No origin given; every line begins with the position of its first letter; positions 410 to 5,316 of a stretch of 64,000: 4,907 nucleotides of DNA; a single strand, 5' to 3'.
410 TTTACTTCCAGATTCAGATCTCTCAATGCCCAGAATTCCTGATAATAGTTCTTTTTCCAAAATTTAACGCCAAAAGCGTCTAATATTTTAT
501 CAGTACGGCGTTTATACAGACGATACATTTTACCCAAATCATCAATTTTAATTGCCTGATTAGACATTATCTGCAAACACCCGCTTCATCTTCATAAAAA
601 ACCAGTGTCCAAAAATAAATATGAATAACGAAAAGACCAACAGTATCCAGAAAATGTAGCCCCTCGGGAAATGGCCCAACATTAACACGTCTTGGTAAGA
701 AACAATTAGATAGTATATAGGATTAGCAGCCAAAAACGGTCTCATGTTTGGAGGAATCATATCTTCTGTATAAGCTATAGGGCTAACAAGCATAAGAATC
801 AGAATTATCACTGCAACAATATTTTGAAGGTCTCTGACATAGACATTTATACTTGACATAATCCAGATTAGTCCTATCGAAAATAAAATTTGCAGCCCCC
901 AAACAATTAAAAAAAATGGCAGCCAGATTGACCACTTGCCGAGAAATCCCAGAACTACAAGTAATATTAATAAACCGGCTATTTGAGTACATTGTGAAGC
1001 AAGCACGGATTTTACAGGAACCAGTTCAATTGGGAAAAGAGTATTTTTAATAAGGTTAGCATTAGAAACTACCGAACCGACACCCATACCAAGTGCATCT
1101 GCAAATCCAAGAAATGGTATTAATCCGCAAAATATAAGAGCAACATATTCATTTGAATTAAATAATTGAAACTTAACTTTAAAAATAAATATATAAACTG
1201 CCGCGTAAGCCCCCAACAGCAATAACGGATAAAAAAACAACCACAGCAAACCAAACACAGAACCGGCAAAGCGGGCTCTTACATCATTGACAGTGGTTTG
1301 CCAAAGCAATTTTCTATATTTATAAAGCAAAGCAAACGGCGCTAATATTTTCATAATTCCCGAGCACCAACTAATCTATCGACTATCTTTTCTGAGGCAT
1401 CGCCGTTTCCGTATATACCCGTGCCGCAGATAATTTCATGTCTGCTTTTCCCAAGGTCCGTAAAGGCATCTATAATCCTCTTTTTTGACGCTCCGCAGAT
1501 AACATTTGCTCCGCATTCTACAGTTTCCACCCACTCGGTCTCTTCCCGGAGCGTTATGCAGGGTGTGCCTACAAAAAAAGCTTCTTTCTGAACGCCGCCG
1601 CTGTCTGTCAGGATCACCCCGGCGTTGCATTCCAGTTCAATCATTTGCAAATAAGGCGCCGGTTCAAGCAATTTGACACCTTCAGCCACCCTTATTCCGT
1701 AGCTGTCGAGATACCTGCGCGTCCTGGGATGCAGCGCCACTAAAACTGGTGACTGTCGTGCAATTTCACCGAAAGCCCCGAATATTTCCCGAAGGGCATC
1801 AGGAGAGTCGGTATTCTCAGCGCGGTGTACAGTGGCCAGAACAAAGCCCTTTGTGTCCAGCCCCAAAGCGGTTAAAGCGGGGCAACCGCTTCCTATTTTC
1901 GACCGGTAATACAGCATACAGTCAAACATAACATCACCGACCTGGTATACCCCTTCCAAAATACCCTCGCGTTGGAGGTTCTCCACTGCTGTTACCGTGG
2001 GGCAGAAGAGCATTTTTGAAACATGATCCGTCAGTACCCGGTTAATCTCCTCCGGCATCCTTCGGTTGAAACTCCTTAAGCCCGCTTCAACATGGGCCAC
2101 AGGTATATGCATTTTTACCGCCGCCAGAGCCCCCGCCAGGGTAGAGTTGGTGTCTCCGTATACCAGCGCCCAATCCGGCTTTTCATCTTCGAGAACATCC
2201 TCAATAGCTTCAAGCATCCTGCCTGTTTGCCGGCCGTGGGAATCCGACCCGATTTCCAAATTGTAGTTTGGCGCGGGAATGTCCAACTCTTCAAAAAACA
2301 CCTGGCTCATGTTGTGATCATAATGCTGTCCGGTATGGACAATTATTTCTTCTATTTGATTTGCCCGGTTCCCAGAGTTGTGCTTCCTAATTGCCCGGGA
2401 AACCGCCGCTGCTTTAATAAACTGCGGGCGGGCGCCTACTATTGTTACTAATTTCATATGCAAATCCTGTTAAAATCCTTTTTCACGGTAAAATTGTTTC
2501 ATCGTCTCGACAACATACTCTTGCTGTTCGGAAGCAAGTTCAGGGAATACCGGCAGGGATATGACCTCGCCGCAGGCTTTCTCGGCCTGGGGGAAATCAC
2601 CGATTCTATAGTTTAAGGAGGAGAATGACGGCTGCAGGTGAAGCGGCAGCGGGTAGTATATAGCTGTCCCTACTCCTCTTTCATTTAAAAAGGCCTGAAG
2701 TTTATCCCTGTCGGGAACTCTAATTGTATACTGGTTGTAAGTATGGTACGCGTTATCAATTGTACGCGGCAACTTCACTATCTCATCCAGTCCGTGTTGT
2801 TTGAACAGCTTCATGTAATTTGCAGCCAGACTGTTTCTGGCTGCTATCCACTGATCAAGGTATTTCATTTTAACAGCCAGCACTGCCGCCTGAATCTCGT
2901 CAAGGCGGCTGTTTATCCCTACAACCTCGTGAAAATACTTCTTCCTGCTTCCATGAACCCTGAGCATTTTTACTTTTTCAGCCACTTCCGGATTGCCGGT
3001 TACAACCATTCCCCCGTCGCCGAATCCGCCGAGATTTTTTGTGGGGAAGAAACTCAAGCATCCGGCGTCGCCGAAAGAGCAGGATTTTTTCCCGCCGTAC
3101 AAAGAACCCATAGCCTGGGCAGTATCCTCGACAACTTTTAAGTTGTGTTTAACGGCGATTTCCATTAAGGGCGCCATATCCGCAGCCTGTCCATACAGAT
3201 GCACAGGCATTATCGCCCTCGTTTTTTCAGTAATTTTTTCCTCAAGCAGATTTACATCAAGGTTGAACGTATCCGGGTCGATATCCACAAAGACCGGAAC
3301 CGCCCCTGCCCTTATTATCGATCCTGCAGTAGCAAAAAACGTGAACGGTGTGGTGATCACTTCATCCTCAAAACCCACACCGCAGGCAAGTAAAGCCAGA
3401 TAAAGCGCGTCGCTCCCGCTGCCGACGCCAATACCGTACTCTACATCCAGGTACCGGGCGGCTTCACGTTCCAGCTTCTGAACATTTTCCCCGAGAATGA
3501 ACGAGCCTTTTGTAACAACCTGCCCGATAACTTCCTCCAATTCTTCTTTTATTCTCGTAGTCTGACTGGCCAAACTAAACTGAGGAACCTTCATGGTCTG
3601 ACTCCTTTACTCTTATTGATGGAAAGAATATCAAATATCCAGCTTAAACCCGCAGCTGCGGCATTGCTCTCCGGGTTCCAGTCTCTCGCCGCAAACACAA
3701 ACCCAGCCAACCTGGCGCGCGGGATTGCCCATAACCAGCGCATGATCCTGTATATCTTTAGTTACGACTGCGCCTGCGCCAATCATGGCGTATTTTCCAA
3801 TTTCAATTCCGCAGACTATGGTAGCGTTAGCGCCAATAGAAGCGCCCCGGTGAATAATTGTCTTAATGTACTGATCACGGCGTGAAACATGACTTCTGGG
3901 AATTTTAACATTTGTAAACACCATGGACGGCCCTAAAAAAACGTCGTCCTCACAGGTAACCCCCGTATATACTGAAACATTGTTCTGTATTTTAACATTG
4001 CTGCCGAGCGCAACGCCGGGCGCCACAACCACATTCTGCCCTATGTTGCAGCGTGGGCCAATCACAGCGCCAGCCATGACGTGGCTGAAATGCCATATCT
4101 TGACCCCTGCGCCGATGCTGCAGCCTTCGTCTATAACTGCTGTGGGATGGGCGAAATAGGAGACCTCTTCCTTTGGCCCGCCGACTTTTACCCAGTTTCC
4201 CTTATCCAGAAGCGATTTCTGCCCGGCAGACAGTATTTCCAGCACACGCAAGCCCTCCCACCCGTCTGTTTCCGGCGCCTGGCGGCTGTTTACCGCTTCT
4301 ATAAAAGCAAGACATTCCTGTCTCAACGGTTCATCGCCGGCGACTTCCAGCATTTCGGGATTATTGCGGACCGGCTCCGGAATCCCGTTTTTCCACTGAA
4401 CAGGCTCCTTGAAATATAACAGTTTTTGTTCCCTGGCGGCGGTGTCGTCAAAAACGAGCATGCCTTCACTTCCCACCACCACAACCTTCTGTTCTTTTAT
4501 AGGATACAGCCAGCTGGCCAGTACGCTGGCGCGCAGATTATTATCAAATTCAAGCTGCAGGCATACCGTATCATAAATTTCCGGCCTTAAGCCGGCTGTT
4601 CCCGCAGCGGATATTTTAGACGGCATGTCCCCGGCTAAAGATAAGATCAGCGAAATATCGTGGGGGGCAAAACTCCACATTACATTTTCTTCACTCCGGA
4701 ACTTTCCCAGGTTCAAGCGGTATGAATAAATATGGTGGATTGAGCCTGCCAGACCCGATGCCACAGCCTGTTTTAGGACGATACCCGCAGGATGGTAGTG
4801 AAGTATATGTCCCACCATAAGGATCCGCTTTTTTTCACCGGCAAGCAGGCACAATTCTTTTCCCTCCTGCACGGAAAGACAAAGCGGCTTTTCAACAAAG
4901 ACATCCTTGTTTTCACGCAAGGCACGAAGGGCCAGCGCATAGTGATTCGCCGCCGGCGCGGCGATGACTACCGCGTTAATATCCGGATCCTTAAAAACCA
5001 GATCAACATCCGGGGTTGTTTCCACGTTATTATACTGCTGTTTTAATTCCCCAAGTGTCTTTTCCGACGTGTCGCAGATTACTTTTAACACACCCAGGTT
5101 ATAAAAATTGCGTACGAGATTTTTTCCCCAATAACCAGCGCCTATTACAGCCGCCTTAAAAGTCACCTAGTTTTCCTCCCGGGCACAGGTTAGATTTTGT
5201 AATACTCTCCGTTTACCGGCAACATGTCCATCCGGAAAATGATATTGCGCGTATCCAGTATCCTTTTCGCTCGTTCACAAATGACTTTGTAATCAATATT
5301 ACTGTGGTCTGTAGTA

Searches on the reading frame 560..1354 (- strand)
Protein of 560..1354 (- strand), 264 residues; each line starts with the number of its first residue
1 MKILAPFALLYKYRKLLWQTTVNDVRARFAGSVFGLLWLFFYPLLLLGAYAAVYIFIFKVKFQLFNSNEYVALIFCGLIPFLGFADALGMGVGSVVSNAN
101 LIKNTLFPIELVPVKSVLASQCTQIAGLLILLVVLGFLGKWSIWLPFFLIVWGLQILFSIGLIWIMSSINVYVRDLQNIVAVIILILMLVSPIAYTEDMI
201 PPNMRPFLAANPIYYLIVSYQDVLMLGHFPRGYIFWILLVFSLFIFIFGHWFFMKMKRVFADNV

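Call 65: search_protein_families(library=pfam, proteins=[window:560-1354:-], max_evalue=0.001)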
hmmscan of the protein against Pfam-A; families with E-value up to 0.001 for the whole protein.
window:560-1354:- (264 aa): 1 family
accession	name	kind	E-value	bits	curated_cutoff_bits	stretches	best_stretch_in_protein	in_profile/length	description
PF01061.29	ABC2_membrane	-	7e-07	29.4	26.9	1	21-223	7-209/211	ABC-2 type transporter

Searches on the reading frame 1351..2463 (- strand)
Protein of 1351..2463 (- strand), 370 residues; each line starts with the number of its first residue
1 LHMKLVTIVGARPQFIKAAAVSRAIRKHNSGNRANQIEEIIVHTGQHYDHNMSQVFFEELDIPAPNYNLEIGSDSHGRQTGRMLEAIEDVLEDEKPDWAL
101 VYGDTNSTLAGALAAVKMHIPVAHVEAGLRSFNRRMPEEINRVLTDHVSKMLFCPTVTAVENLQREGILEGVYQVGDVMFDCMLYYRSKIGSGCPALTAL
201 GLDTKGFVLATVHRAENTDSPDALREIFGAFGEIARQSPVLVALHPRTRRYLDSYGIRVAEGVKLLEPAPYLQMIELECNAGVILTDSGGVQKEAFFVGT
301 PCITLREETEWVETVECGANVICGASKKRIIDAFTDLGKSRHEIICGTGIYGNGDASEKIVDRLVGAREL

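Call 65: search_protein_families(library=pfam, proteins=[window:1351-2463:-], max_evalue=0.001)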
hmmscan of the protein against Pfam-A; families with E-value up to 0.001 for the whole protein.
window:1351-2463:- (370 aa): 1 family
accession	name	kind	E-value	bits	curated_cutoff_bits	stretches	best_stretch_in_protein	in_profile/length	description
PF02350.25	Epimerase_2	-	2.5e-110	369.1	30.6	1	32-364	4-346/347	UDP-N-acetylglucosamine 2-epimerase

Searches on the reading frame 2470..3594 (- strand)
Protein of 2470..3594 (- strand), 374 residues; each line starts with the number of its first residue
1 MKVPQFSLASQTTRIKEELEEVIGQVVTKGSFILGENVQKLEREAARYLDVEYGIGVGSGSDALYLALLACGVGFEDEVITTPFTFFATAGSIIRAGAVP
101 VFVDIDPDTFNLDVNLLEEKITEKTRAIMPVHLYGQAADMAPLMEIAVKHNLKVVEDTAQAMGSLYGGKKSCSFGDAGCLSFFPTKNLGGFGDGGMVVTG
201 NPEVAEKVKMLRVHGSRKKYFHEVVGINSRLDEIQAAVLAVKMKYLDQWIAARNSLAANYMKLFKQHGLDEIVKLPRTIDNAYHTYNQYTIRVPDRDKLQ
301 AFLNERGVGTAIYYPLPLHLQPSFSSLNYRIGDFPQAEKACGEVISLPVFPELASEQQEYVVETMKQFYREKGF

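Call 65: search_protein_families(library=pfam, proteins=[window:2470-3594:-], max_evalue=0.001)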
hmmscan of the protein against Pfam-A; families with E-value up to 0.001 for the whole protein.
window:2470-3594:- (374 aa): 2 families
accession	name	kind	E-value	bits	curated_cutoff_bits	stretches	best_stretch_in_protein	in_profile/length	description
PF01041.23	DegT_DnrJ_EryC1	-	8.6e-121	404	19.8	1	15-365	3-359/360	DegT/DnrJ/EryC1/StrS aminotransferase family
PF00155.27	Aminotran_1_2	-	7.3e-05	22.5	19.7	1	39-157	45-185/361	Aminotransferase class I and II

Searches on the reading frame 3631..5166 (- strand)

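Call 65: search_protein_families(library=pfam, proteins=[window:3631-5166:-], max_evalue=0.001)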
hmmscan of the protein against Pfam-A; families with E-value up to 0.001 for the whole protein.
window:3631-5166:- (511 aa): 7 families
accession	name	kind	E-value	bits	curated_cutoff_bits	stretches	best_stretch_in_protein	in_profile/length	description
PF01408.29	GFO_IDH_MocA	-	8.9e-24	84.9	24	1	3-120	1-120/120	Oxidoreductase family, NAD-binding Rossmann fold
PF00132.30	Hexapep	-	3.3e-20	71.3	27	2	348-382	1-35/36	Bacterial transferase hexapeptide (six repeats)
PF22725.1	GFO_IDH_MocA_C3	-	3.4e-12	46.9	27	1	131-237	4-123/124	GFO/IDH/MocA C-terminal domain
PF14602.12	Hexapep_2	-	7.1e-12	45.3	27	2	368-400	3-33/34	Hexapeptide repeat of succinyl-transferase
PF02894.22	GFO_IDH_MocA_C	-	2.7e-11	44.1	22.9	1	167-328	47-218/218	Oxidoreductase family, C-terminal alpha/beta domain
PF25084.1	LbH_EIF2B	-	2.3e-07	31.2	54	1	342-407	15-78/105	EIF2B subunit epsilon LbH domain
PF03807.23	F420_oxidored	-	0.00032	21.7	21.6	0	5-79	2-76/94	NADP oxidoreductase coenzyme F420-dependent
